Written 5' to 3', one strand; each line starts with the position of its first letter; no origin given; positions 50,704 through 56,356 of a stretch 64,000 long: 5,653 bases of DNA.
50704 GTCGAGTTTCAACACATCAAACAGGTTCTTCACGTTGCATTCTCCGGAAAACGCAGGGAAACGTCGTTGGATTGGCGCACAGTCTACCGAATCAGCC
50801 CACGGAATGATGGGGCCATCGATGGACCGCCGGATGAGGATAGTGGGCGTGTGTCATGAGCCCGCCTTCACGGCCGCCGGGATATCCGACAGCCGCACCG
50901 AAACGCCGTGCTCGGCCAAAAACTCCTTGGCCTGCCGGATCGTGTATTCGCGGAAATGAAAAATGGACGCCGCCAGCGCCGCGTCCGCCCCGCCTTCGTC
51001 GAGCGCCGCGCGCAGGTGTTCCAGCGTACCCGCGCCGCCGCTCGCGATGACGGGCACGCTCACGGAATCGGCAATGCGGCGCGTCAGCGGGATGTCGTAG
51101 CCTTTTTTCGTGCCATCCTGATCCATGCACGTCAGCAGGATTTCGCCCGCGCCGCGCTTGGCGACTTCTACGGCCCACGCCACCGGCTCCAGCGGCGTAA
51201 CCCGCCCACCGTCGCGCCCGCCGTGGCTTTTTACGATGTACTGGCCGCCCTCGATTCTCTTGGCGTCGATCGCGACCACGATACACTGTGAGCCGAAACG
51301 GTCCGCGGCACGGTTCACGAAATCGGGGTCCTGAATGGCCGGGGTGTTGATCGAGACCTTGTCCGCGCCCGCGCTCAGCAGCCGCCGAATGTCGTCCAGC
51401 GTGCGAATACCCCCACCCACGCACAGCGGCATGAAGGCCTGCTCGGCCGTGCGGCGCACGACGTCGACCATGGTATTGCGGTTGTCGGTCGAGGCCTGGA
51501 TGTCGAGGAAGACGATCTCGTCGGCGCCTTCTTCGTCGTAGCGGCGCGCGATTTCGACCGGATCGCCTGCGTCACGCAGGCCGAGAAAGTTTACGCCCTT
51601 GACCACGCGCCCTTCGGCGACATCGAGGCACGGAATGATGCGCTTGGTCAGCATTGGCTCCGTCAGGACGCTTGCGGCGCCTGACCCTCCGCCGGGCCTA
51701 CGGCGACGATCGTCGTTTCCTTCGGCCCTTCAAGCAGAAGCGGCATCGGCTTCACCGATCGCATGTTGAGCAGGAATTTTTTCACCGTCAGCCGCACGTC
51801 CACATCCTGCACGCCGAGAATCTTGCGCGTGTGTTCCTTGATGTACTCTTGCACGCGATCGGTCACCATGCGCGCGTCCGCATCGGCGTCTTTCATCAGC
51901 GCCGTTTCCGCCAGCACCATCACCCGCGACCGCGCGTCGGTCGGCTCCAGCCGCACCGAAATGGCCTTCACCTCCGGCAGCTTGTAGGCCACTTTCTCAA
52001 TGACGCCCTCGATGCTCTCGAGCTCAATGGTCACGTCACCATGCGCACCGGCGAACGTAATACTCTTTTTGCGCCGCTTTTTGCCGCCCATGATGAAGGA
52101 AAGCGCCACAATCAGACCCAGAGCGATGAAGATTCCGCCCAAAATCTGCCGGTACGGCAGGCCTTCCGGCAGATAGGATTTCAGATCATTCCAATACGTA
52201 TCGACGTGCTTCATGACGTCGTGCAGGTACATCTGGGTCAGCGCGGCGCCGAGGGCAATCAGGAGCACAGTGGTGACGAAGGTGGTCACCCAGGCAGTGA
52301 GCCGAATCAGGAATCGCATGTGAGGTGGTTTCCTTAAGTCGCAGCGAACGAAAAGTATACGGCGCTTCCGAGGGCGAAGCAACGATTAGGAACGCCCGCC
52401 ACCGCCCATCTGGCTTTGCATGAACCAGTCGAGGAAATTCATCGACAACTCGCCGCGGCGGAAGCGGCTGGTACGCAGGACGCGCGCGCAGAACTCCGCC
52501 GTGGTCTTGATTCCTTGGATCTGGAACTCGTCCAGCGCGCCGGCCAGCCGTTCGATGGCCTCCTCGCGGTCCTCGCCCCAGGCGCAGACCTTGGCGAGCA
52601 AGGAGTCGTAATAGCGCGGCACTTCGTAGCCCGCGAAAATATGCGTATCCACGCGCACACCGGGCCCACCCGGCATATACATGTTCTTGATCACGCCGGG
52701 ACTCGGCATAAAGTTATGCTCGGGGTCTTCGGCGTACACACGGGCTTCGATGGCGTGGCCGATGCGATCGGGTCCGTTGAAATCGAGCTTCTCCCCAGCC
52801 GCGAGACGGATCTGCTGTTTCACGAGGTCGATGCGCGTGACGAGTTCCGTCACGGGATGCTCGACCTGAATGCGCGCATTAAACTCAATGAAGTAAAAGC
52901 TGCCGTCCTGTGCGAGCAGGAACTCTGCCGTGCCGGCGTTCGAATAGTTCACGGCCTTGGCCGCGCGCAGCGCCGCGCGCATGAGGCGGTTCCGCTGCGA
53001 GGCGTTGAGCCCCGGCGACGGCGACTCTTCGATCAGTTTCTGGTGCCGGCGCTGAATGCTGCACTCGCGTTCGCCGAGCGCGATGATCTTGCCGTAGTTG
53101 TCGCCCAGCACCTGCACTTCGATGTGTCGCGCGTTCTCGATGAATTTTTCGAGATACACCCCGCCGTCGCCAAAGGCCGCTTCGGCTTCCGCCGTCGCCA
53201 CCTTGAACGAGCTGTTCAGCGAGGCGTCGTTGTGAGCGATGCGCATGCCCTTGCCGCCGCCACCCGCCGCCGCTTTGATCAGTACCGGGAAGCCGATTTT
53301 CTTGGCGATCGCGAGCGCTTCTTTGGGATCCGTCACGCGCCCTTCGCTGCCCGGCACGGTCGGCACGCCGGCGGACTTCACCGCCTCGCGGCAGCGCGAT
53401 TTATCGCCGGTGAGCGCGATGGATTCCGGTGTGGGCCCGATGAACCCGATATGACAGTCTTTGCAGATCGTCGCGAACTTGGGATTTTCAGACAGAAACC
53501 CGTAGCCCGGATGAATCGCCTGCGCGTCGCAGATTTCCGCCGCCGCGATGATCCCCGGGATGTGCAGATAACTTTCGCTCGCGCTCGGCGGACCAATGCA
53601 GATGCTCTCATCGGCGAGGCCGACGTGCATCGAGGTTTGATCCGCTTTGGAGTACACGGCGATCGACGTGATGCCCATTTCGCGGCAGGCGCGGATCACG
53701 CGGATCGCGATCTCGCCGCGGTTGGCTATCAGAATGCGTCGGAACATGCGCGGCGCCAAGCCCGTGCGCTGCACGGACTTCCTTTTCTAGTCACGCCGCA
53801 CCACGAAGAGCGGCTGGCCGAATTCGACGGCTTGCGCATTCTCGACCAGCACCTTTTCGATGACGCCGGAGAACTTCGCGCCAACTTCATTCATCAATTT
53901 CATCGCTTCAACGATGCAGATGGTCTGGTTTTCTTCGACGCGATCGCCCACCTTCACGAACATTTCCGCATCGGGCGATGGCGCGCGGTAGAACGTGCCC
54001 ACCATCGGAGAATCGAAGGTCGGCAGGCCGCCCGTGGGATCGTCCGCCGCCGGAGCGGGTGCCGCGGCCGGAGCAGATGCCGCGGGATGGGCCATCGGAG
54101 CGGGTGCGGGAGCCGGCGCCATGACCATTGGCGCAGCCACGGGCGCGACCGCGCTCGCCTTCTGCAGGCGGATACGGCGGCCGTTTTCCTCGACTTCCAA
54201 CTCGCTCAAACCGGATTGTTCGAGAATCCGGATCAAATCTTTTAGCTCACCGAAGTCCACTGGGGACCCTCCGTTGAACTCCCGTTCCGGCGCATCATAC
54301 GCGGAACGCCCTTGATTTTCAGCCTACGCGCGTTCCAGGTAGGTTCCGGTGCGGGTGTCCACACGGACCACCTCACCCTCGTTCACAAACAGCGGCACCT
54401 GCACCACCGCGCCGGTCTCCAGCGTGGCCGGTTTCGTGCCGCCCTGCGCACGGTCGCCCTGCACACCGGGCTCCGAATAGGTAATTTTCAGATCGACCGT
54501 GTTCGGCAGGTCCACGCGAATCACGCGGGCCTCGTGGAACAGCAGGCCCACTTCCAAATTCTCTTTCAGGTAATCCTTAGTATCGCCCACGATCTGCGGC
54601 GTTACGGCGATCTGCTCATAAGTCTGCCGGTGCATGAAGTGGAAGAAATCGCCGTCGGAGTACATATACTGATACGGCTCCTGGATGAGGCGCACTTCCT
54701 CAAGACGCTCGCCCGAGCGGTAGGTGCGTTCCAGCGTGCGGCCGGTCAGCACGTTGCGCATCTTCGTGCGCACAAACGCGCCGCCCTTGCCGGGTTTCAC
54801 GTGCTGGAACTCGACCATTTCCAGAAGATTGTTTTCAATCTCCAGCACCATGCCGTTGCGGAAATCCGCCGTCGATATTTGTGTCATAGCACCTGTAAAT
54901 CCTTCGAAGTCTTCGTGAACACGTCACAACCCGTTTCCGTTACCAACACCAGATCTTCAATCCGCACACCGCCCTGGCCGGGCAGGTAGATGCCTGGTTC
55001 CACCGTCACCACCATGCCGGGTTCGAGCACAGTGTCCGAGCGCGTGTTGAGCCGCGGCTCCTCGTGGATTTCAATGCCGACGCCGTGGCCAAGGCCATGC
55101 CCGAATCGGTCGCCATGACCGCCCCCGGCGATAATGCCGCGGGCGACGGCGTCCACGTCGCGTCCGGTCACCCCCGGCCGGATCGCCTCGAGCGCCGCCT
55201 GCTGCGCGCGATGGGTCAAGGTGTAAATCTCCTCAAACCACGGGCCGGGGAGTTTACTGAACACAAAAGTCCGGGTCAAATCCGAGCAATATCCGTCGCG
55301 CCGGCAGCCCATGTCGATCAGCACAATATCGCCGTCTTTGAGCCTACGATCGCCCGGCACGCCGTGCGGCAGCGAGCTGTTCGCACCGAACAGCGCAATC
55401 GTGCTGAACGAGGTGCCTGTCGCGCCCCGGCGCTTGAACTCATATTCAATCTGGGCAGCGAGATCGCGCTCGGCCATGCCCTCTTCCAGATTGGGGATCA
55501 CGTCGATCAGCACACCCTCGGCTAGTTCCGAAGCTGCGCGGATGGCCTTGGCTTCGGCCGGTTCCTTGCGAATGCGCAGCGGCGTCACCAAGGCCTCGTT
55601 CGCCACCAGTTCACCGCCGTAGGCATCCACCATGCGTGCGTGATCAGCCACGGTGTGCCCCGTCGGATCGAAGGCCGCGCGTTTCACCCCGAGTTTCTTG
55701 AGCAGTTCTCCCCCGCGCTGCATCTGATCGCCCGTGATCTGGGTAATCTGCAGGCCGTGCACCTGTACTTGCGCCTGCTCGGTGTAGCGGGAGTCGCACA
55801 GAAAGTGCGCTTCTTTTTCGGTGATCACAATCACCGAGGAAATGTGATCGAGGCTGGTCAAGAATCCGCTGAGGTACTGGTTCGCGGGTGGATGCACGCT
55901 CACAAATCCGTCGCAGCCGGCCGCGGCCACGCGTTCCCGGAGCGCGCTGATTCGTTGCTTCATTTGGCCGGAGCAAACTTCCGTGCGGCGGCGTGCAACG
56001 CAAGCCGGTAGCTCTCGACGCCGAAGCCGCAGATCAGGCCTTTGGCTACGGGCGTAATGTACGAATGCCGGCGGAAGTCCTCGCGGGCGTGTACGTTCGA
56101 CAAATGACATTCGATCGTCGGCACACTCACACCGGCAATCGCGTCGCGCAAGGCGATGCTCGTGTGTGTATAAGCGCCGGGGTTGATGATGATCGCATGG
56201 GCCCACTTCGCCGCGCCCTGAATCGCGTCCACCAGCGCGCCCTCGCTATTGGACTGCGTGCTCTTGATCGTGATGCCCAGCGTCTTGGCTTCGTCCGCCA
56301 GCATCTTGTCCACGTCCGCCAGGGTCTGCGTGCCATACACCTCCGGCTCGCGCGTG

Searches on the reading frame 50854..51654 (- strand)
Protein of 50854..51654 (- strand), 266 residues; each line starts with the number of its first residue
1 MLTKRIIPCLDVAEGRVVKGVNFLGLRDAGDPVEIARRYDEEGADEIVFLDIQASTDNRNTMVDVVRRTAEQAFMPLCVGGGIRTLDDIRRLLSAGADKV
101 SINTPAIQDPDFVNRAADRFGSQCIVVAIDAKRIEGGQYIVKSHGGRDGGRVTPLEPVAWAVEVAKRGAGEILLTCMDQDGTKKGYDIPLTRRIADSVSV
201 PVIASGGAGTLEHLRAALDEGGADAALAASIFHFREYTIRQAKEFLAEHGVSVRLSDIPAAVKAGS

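Call 68: search_protein_families(library=pfam, proteins=[window:50854-51654:-], max_evalue=0.00001)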
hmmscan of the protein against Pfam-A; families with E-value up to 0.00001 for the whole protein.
window:50854-51654:- (266 aa): 2 families
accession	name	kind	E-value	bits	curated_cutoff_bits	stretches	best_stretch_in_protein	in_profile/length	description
PF00977.27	His_biosynth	-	7.8e-84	281.1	23.6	1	5-237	1-227/228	Histidine biosynthesis protein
PF03060.21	NMO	-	2.9e-08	33.9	28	0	164-235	152-229/331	Nitronate monooxygenase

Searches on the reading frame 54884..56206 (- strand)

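Call 66: search_protein_families(library=pfam, proteins=[window:54884-56206:-], max_evalue=0.000001)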
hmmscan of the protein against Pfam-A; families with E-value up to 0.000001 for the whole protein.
window:54884-56206:- (440 aa): 2 families
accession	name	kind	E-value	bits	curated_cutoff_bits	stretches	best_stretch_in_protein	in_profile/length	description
PF00557.29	Peptidase_M24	-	2.3e-73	246.8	23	1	221-424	2-208/208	Metallopeptidase family M24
PF01321.24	Creatinase_N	-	2.2e-14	54.5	22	1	85-211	1-126/128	Creatinase/Prolidase N-terminal domain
